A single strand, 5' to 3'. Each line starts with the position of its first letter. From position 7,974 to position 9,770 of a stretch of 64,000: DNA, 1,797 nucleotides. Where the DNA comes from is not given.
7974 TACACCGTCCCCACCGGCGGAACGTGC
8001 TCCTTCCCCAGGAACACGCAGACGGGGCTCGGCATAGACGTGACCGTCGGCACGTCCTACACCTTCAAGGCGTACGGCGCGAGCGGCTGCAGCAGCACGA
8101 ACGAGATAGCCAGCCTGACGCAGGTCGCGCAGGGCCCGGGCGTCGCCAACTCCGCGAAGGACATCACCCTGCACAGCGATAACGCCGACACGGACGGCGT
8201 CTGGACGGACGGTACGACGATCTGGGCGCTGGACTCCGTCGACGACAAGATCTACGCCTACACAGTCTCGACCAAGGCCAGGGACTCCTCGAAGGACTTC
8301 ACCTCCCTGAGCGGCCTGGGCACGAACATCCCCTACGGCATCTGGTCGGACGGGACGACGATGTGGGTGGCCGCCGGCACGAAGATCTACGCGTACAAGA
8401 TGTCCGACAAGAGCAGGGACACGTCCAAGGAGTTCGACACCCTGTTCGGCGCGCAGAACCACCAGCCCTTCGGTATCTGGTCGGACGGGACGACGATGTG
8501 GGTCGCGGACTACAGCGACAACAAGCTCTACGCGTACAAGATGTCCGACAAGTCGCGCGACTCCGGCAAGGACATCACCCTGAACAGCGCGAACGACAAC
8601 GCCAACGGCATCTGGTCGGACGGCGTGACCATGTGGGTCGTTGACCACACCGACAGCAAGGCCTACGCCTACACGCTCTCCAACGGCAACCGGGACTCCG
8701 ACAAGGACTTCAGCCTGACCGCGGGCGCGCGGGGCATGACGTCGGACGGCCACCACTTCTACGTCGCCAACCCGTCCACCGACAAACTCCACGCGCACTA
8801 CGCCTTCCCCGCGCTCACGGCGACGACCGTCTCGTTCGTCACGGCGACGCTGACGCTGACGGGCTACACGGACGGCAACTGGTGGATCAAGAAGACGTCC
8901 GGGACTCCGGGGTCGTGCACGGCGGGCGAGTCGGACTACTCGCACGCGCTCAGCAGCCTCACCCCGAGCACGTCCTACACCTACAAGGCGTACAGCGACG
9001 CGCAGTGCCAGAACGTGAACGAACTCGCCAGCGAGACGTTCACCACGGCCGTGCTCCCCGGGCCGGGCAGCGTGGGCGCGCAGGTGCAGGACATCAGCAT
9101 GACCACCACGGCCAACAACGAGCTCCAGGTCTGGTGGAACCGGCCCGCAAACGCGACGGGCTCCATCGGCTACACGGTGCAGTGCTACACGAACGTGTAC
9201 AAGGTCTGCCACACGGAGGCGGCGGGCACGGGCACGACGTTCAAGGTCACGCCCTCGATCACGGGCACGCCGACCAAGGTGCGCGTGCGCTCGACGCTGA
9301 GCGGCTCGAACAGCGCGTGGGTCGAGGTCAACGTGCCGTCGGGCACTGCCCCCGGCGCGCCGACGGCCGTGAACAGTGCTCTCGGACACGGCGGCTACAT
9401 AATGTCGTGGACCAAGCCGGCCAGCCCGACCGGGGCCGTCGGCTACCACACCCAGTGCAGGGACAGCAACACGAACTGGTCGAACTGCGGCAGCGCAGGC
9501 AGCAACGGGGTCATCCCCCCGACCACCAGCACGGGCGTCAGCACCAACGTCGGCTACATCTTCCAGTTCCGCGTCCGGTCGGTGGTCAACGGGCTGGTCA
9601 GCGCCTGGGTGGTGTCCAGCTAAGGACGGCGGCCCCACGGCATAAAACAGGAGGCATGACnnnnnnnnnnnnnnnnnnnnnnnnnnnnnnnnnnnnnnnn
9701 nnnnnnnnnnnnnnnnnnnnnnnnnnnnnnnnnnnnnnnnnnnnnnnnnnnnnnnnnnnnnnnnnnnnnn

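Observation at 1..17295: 17-kb array of four co-oriented giant secreted repeat proteins assembled from a small set of unassigned modules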

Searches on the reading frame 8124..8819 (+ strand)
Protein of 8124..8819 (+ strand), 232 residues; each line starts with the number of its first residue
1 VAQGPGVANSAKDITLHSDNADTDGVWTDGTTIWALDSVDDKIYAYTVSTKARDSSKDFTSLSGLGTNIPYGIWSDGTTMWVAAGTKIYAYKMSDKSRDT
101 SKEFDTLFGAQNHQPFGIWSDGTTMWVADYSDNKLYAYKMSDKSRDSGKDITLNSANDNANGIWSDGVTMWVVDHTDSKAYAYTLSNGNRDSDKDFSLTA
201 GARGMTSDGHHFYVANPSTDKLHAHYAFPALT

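Call 22: search_protein_families(library=pfam, proteins=[window:8124-8819:+], max_evalue=10)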
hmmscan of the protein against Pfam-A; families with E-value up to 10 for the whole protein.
seq(232 aa): 4 families
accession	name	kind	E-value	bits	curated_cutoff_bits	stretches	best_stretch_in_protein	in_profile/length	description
PF22729.1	NCH3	-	0.00015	22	27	2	110-131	37-58/74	NACHT C-terminal Helical domain 3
PF21268.3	Helic-prim_T7_N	-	0.00038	21.1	27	1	121-151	27-55/59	Bacteriophage T7 DNA helicase/primase, N-terminal a+b fold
PF16686.11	POT1PC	-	0.097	13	27.2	1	113-151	18-56/155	ssDNA-binding domain of telomere protection protein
PF05594.20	Fil_haemagg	-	0.23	12.6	21.5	1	3-32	17-46/72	Haemagglutinin repeat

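Call 23: search_solved_structures(query=window:8124-8819:+, max_evalue=10)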
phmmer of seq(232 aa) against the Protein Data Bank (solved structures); distinct sequences matched with E-value up to 10: 10.
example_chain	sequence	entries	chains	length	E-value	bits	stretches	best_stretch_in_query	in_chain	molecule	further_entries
9pso_H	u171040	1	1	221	0.027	17.3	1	31-101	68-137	BoWLB-622 Fab heavy chain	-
5kte_H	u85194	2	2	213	0.084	15.7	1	71-155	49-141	Fab Heavy Chain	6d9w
7p5y_G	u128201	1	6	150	0.19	14.6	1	34-87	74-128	synthetic nanobody Sb3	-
8dw2_H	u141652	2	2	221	0.2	14.5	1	33-101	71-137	Antibody CR3022 heavy chain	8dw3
9psp_H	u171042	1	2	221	0.21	14.4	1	38-101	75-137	BoWLB-1173 Fab heavy chain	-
6ym0_H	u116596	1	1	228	0.22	14.3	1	34-101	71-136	heavy chain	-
6yla_H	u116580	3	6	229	0.22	14.3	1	34-101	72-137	Heavy Chain | IgG H chain | Antibody Cr3022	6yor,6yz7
7a5r_H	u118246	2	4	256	0.28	14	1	34-101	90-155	CR3022 Fab Heavy Chain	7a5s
9gnw_W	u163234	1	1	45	0.53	13.1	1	62-87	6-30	PSII 6.1 kDa protein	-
7pi0_W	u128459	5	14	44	0.54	13.1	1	62-87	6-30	PSII 6.1 kDa protein | PsbW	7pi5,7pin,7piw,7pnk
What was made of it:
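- Tried and rejected: A PDB sequence search with the propeller gave only noise in the form of antibody chains (call 23).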

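Call 24: find_homologous_proteins(query=window:8124-8819:+)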
Query seq(232 aa) (232 aa): 236 proteins with E <= 0.001 among 334 candidates; the best 120 are listed.
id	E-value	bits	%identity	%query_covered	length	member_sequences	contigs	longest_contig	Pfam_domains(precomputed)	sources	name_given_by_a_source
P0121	2.2e-100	353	56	74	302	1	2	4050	-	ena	-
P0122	6.0e-100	352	58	77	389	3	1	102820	PF22729.2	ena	-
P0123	1.9e-82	294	47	87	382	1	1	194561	-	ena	-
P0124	5.3e-82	293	49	89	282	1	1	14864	PF22729.2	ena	-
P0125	1.7e-79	285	55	77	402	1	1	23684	PF12733.14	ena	-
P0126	3.4e-79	284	52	98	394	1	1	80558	PF21268.4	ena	-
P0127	1.6e-78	282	54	97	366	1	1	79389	PF21268.4,PF22729.2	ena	-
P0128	1.7e-76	275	49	79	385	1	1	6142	PF12733.14,PF22729.2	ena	-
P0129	1.4e-74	269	51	75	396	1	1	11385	PF07705.18,PF22729.2,PF08450.19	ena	-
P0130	4.9e-73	264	43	86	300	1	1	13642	PF08450.19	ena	-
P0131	5.7e-72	260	51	79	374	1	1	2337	PF22729.2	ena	-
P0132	5.0e-71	257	45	94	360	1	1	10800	-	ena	-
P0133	5.4e-71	257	48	89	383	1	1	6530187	-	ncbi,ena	-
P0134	2.7e-70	255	53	85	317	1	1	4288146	PF12733.14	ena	-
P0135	4.6e-70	254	49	78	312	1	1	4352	PF22729.2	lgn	-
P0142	1.5e-66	242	50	88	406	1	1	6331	PF08450.19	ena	-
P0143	3.8e-66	241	50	90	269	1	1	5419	PF22729.2,PF08450.19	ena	-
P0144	2.3e-65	239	50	89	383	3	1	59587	PF22729.2,PF08450.19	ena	-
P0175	1.5e-58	216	39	97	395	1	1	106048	PF25059.2,PF00041.28,PF08450.19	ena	-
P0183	8.7e-56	207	48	81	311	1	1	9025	PF04069.18,PF22729.2,PF08450.19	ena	-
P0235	5.6e-39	152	59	54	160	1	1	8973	PF08450.19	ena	-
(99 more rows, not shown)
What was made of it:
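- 8124..8819 (+): Five-bladed beta-propeller of B. Blades are about 45 aa with the motif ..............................; the fifth blade is degenerate. 236 homologues (call 24).
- On NHL repeat and SGL beta-propellers (Pfam Beta_propeller clan): A few homologues carry precomputed PF08450 labels (call 24).
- Homologues are fused to cadherin, Fn3, CARDB and PPC modules (call 24).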

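Call 35: predict_structure(alignment_id=A1)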
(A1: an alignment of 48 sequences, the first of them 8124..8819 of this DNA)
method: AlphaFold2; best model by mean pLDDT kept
length: 232 residues; sequences in the alignment: 48
mean_pLDDT: 95.0   pTM: 0.91
mean pLDDT of the five models: 95.0, 94.6, 94.5, 94.2, 93.8
residues with pLDDT >= 90: 213; 70-90: 13; 50-70: 6; < 50: 0
segments of 3 or more residues with pLDDT < 50: none
pLDDT, mean of each block of 10 residues (from residue 1): 88 97 96 97 98 98 90 98 97 98 95 96 97 96 98 85 97 95 97 95 96 97 90 58
secondary structure, 60 per line:
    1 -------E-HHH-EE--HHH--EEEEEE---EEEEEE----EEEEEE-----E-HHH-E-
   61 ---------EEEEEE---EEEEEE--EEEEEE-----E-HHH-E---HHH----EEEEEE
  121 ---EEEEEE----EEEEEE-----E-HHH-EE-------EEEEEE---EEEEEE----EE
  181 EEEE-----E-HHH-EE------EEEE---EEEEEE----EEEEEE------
elements in order: E23-28 E32-37 E42-47 E70-75 E79-84 E87-92 E115-120 E124-129 E134-139 E160-165 E169-174 E179-184 E204-207 E211-216 E221-226
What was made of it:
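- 8124..8819 (+): AlphaFold pLDDT 95, pTM 0.91, 15 strands in 5 x 3 visible groups (call 35).
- On NHL repeat and SGL beta-propellers (Pfam Beta_propeller clan): The AlphaFold model has pLDDT 95 (call 35).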

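Call 39: fold_search(model_id=the predicted structure, library=pdb)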
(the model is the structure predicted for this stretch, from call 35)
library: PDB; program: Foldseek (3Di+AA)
matches with E <= 10: 1806; with E <= 0.001: 1067
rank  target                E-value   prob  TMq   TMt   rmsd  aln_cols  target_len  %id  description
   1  9m58_B                3.0e-10  1.00  0.66  0.42   4.9       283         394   14  Cu/Zn-superoxide dismutase from Deinococcus radiodurans (Calcium-free) (released 2025-09-24)
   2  9m59_A                3.3e-10  1.00  0.66  0.38   5.8       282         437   15  Cu/Zn-superoxide dismutase from Deinococcus radiodurans (Calcium-bound) (released 2025-09-24)
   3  2iwa                  4.7e-10  1.00  0.71  0.65   4.8       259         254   11  Unbound glutaminyl cyclotransferase from Carica papaya. (released 2006-07-04)
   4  3nol                  5.2e-10  1.00  0.74  0.73   3.1       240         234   10  Crystal structure of Zymomonas mobilis Glutaminyl Cyclase (trigonal form) (released 2010-11-03)
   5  9m58_A                5.2e-10  1.00  0.66  0.42   4.8       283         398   15  Cu/Zn-superoxide dismutase from Deinococcus radiodurans (Calcium-free) (released 2025-09-24)
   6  4zlr_A                9.1e-10  1.00  0.65  0.56   5.0       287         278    9  Structure of the Brat-NHL domain bound to consensus RNA motif (released 2015-11-11)
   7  7zcj                  9.6e-10  1.00  0.64  0.60   4.8       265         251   14  Crystal structure of Pizza6-TNH-TSH with Silicotungstic Acid (STA) polyoxometalate (released 2023-04-19)
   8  3ww9                  1.3e-09  1.00  0.63  0.59   5.7       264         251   14  Crystal structure of the computationally designed Pizza6 protein (released 2014-10-08)
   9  6i3b_A                1.5e-09  1.00  0.62  0.58   5.0       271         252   13  Crystal structure of cPizza6-AYW, a circularly permuted designer protein (released 2019-11-20)
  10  6f0q_A                1.6e-09  1.00  0.60  0.56   4.3       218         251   15  Crystal structure of Pizza6-AYW (released 2018-03-21)
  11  3mbr                  2.2e-09  1.00  0.71  0.70   5.0       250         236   12  Crystal Structure of the Glutaminyl Cyclase from Xanthomonas campestris (released 2010-06-30)
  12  22gw_C                2.2e-09  1.00  0.54  0.49   5.3       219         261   17  Crystal structure of the CJ1041C protein from Campylobacter jejuni in the apo form in space group P2 (released 2026-04-01)
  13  22gv_A                2.6e-09  1.00  0.57  0.51   4.6       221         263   17  Crystal structure of the CJ1041C protein from Campylobacter jejuni in complex with Ca2+ in space group P1 (released 2026-04-01)
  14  6f0t_A                2.9e-09  1.00  0.62  0.58   5.7       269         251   13  Crystal structure of Pizza6-SFW (released 2018-03-21)
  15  22gv_B                3.6e-09  1.00  0.57  0.52   4.7       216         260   18  Crystal structure of the CJ1041C protein from Campylobacter jejuni in complex with Ca2+ in space group P1 (released 2026-04-01)
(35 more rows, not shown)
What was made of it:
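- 8124..8819 (+): Foldseek results in call 39.
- On NHL repeat and SGL beta-propellers (Pfam Beta_propeller clan): Foldseek gives probability 1.0 to NHL, Pizza6 and glutaminyl cyclase, with TM 0.6-0.74 (call 39).
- Closest known: NHL-repeat propellers and five-bladed bacterial and plant glutaminyl cyclases. Same: TM is 0.71-0.74 to five-bladed glutaminyl cyclases and 0.6-0.66 to six-bladed NHL/Pizza propellers (call 39).
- Best fold matches are five-bladed glutaminyl cyclases (TM 0.71-0.74) and NHL/Pizza propellers (call 39).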

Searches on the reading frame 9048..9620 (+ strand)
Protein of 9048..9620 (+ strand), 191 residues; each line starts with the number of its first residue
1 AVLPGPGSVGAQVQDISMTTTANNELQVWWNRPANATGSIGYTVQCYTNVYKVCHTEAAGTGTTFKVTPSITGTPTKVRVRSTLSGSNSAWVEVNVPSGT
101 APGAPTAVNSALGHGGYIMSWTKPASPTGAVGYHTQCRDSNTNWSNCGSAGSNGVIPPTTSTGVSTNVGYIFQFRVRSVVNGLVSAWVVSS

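Call 22: search_protein_families(library=pfam, proteins=[window:9048-9620:+], max_evalue=10)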
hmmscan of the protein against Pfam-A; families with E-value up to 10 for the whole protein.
seq(191 aa): 1 family
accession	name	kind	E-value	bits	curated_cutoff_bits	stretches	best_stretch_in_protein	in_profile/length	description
PF00041.27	fn3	-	0.00041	20.9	25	2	12-82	2-68/84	Fibronectin type III domain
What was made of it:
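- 9069..9620 (+): Two divergent Fn3-like tail units at the C-terminus of B. One similar unit closes A at about 3225-3497. Pfam fn3 at 20.9 bits, E = 4e-4, below cut-off (call 22).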
